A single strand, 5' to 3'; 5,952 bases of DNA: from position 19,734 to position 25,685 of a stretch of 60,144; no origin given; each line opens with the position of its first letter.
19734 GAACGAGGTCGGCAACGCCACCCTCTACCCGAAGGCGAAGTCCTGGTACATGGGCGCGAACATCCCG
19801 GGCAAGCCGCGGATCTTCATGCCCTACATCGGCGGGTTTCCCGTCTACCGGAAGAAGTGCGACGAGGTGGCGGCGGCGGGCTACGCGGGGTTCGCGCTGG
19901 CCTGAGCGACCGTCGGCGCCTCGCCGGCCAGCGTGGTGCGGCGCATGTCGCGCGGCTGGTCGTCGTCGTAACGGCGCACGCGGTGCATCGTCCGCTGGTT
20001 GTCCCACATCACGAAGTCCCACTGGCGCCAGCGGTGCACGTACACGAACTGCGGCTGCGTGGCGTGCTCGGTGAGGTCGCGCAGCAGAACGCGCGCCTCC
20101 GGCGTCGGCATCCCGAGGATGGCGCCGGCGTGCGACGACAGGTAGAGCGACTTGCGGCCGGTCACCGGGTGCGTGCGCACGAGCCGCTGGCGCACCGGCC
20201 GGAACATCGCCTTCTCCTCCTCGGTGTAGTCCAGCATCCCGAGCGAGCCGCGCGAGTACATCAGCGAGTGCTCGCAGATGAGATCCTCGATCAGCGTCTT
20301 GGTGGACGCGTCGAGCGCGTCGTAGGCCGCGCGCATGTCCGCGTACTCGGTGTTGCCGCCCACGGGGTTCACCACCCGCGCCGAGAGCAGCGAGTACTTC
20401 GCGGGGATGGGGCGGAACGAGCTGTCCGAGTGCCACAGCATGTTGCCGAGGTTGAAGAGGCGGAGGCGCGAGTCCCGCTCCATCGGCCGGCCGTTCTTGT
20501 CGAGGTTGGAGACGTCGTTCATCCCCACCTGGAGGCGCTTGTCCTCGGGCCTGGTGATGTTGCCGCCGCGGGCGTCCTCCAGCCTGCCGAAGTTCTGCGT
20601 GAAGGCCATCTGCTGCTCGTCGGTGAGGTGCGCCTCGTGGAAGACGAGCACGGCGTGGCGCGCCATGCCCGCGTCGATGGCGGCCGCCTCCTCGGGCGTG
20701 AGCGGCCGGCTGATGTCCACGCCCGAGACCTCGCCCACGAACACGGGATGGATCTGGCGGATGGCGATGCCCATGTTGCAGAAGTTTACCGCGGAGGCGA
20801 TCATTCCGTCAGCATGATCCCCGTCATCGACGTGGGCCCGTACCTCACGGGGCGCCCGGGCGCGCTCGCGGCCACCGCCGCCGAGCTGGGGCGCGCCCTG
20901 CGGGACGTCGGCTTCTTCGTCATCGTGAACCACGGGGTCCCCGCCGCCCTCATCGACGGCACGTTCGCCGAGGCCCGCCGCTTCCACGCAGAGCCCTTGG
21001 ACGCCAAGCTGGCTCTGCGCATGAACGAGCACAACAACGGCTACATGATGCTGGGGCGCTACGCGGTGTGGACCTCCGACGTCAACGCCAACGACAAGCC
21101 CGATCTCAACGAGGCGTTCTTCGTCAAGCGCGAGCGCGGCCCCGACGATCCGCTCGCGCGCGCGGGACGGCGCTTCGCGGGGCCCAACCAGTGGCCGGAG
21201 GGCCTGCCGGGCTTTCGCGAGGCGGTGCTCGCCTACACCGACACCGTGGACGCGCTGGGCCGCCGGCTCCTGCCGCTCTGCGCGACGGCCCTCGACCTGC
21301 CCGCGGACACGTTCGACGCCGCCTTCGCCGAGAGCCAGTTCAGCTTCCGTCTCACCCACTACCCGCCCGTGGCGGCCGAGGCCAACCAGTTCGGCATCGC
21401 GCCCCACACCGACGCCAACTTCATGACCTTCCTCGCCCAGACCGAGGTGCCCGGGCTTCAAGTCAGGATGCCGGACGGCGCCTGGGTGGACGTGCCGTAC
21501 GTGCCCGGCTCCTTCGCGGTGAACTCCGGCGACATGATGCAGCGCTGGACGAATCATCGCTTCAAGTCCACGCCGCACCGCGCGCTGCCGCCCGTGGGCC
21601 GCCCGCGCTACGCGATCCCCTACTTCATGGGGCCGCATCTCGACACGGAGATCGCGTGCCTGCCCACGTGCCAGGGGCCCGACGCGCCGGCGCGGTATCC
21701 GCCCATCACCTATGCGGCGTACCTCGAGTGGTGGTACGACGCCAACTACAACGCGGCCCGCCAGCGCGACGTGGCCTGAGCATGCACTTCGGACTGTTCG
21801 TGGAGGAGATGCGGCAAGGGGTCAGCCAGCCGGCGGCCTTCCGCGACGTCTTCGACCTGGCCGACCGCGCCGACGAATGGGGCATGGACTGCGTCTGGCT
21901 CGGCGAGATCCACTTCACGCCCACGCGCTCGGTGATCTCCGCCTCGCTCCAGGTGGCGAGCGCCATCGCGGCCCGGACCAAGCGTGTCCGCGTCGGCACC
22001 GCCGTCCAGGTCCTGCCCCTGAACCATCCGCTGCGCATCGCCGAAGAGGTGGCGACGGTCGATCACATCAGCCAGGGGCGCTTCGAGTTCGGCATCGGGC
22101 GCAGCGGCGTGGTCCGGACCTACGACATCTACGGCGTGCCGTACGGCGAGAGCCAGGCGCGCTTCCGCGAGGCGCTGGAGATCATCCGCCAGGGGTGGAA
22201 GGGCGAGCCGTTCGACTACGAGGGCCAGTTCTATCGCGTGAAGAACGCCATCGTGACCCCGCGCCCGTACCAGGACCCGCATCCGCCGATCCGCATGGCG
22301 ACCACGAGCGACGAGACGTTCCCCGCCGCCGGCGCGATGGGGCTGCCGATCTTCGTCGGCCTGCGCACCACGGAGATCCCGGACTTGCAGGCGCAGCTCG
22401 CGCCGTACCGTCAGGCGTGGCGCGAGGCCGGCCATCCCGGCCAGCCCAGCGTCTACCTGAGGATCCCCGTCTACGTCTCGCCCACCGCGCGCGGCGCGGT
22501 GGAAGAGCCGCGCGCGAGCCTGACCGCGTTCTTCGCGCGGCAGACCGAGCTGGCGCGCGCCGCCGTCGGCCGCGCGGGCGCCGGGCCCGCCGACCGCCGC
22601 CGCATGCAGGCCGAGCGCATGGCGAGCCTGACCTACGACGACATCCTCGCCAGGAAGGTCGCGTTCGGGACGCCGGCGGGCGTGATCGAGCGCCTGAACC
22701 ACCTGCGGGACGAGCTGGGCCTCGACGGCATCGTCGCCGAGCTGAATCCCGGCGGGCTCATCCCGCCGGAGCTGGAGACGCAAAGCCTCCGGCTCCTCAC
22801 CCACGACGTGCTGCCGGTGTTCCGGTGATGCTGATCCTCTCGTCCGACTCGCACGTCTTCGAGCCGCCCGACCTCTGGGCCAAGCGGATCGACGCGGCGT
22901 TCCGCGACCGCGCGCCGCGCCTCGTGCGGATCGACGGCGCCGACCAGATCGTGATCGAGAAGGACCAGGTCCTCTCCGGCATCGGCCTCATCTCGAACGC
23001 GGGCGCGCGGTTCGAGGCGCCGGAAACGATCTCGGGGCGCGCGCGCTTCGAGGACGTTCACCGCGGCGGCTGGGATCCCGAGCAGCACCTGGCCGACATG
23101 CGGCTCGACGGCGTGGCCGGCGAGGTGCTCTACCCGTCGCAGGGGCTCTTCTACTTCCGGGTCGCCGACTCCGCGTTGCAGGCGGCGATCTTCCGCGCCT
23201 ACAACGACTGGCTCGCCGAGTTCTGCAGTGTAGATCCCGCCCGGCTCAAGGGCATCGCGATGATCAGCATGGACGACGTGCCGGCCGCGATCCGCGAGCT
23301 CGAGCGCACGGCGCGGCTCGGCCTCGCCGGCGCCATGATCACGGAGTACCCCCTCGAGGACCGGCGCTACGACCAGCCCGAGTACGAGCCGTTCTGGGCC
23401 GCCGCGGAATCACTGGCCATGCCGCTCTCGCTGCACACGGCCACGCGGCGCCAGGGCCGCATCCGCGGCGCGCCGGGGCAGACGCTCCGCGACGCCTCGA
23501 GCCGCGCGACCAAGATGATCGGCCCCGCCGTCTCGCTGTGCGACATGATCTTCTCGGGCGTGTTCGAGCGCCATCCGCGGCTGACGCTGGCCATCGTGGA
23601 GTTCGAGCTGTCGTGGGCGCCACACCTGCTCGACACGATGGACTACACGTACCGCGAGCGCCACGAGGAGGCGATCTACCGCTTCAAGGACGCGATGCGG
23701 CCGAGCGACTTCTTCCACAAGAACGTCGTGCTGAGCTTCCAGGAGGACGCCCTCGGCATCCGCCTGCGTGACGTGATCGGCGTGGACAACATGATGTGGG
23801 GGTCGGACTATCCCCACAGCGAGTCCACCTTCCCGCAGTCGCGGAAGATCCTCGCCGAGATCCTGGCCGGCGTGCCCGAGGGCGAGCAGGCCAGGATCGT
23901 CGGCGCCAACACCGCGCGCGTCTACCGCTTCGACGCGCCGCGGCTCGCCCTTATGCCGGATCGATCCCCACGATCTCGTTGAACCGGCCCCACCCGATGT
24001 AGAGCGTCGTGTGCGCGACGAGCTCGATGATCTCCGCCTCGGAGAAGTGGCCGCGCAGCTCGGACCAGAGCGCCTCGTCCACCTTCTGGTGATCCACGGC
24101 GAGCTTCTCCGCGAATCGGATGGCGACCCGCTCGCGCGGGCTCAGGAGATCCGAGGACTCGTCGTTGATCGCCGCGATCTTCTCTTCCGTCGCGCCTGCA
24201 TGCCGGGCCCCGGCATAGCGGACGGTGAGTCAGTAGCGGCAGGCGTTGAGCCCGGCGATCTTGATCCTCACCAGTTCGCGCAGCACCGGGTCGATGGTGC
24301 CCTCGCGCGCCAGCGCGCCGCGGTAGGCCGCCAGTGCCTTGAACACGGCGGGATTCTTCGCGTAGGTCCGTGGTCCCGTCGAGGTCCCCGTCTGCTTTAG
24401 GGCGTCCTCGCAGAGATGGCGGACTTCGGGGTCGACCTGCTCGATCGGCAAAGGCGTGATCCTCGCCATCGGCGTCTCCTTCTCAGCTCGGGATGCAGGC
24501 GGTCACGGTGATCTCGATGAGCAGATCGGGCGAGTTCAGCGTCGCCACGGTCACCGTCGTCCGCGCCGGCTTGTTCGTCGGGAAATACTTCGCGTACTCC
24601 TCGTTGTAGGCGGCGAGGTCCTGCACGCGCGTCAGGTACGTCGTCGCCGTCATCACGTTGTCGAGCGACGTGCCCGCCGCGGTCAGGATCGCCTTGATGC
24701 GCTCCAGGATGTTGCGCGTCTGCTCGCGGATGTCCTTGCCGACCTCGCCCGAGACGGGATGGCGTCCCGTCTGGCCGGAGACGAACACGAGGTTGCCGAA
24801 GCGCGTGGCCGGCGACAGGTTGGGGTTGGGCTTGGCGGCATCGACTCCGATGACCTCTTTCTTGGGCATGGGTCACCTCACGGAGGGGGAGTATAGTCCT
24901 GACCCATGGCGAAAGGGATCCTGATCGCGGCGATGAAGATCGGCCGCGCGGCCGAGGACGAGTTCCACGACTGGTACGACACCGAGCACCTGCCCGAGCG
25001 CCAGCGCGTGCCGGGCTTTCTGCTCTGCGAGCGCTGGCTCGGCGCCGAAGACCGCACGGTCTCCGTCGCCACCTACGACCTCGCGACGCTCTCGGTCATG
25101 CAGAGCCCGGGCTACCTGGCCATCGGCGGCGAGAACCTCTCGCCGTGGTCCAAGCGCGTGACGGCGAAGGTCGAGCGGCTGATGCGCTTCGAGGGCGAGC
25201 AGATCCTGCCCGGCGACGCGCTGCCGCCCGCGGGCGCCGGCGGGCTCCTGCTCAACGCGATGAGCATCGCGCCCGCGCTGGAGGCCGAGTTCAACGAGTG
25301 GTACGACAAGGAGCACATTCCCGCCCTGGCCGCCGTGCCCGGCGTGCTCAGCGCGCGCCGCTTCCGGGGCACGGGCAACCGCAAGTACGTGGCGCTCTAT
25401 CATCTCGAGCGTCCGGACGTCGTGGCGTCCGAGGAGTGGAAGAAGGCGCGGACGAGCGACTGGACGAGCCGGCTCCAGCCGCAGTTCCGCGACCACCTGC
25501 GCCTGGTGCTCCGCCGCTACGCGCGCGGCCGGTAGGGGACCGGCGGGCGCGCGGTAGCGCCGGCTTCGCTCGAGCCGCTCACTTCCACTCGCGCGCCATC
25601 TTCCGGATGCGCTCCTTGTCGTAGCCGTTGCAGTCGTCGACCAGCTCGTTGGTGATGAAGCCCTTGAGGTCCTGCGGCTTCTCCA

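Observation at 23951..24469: Probable selenoprotein: AhpD/CMD-family gene with UGA at the CxxC position and a SECIS-like hairpin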

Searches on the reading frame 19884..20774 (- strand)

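Call 58: search_protein_families(library=pfam, proteins=[window:19884-20774:-], max_evalue=0.0001)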
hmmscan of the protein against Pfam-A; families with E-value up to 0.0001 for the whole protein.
seq(297 aa): 1 family
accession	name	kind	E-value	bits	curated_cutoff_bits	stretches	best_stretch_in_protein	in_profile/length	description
PF02668.22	TauD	-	4.5e-59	201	27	1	5-281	2-267/267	Taurine catabolism dioxygenase TauD, TfdA family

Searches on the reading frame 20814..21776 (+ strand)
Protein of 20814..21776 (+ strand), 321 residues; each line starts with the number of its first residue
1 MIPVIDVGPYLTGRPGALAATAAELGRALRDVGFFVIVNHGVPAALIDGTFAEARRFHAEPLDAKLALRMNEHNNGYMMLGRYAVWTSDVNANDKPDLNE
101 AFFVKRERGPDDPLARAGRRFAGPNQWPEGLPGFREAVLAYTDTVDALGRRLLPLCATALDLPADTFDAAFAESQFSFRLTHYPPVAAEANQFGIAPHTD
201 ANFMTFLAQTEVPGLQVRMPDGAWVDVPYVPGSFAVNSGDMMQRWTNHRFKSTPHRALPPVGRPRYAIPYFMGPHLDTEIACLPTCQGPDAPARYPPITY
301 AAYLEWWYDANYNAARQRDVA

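Call 58: search_protein_families(library=pfam, proteins=[window:20814-21776:+], max_evalue=0.0001)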
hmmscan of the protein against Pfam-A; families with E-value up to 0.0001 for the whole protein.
seq(321 aa): 2 families
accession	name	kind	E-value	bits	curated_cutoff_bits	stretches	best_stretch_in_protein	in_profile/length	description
PF14226.12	DIOX_N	-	2e-26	93.4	27.3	1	2-129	1-116/117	non-haem dioxygenase in morphine synthesis N-terminal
PF03171.26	2OG-FeII_Oxy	-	2.2e-25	89.4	23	1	178-274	5-101/101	2OG-Fe(II) oxygenase superfamily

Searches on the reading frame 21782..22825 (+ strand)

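Call 58: search_protein_families(library=pfam, proteins=[window:21782-22825:+], max_evalue=0.0001)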
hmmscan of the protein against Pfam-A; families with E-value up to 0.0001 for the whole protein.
seq(348 aa): 1 family
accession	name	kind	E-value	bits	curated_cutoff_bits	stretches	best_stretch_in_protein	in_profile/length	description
PF00296.26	Bac_luciferase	-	8.4e-66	222.9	27.9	1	1-313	1-311/314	Luciferase-like monooxygenase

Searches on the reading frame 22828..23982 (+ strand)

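Call 58: search_protein_families(library=pfam, proteins=[window:22828-23982:+], max_evalue=0.0001)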
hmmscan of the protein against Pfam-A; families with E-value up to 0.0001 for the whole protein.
window:22828-23982:+ (384 aa): 1 family
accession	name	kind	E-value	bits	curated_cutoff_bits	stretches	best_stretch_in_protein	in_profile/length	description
PF04909.20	Amidohydro_2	-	1.1e-29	104.5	26.4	1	77-368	14-289/289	Amidohydrolase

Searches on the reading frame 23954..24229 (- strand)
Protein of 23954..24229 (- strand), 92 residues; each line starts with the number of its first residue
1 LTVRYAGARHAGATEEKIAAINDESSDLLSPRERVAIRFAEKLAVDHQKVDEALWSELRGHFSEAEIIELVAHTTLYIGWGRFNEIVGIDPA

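Call 4: search_protein_families(library=pfam, proteins=[window:23954-24229:-], max_evalue=0.01)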
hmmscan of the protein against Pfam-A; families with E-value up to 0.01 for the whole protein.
seq(92 aa): 1 family
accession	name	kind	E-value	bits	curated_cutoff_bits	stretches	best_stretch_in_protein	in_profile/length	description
PF02627.25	CMD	-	1.3e-06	28.8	23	1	5-41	46-83/84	Carboxymuconolactone decarboxylase family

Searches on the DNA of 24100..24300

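Call 67: search_rna_families(source=window, start=24100, end=24300, threshold=evalue, max_evalue=10)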
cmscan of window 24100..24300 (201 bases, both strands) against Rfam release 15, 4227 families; matches with E-value up to 10: 6.
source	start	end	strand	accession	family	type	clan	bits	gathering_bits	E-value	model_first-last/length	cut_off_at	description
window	24128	24201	+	RF00796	mir-48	Gene; miRNA;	-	17.4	69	0.32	1-76/76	no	mir-48 microRNA precursor family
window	24154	24252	+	RF03179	mir-1182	Gene; miRNA;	-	15.5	90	2.3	1-96/96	no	mir-1182 microRNA precursor family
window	24118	24230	+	RF02206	WT1-AS_4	Gene; lncRNA;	-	10.8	60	5.1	35-134/134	no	WT1 antisense RNA conserved region 4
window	24267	24293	-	RF02040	HOTTIP_1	Gene; lncRNA;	-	10.2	50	5.9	31-57/57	no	HOXA transcript at the distal tip, conserved region 1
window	24102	24223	+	RF01497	ALIL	Cis-reg;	-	9.4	50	2.6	1-117/117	no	ALIL pseudoknot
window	24223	24300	+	RF02501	Atu_C7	Gene; sRNA;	-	8.1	45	8.4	1-79/157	3'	Rhizobiales sRNA Atu_C7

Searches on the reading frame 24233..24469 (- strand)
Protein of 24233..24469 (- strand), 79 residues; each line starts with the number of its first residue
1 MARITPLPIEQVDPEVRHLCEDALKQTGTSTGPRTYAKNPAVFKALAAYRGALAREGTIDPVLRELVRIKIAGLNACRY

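Call 4: search_protein_families(library=pfam, proteins=[window:24233-24469:-], max_evalue=0.01)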
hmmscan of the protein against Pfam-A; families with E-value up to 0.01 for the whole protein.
seq(79 aa): 1 family
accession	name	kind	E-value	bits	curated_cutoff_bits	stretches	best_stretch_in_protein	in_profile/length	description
PF02627.25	CMD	-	6.7e-06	26.4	23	1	40-79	1-40/84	Carboxymuconolactone decarboxylase family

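Call 63: find_encoding_contigs(protein=window:24233-24469:-, flank=2000, max_places=3)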
Protein window:24233-24469:- (79 aa): 1 contig read that carries it; 1 place shown.
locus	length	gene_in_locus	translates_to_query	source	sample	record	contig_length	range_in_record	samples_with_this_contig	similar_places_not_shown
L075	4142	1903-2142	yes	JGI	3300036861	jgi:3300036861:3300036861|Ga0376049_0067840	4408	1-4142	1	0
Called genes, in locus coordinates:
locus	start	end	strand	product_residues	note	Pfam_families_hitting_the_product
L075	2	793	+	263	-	PF09084:NMT1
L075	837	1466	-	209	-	PF14114:DUF4286 (faint)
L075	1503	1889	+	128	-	PF01042:Ribonuc_L-PSP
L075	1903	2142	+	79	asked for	PF02627:CMD (weak)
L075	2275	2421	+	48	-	-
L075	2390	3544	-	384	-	PF04909:Amidohydro_2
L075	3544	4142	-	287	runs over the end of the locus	?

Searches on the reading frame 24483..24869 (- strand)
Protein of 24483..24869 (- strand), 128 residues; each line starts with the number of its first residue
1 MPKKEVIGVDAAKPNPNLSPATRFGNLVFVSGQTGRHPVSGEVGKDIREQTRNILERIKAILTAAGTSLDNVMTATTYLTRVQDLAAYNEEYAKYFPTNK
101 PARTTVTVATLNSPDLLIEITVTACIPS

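Call 58: search_protein_families(library=pfam, proteins=[window:24483-24869:-], max_evalue=0.0001)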
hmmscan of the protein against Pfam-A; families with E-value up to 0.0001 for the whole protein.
window:24483-24869:- (128 aa): 1 family
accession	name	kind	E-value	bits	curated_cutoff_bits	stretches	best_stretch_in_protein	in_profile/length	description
PF01042.26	Ribonuc_L-PSP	-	1.2e-29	103.2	27.3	1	13-125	6-120/121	Endoribonuclease L-PSP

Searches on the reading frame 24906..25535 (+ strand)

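Call 58: search_protein_families(library=pfam, proteins=[window:24906-25535:+], max_evalue=0.0001)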
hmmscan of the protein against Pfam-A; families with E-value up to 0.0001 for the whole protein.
window:24906-25535:+ (209 aa): 1 family
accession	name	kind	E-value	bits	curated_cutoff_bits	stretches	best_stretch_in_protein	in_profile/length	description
PF14114.12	DUF4286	-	1.1e-06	29.3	25.8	0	120-196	9-88/100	Domain of unknown function (DUF4286)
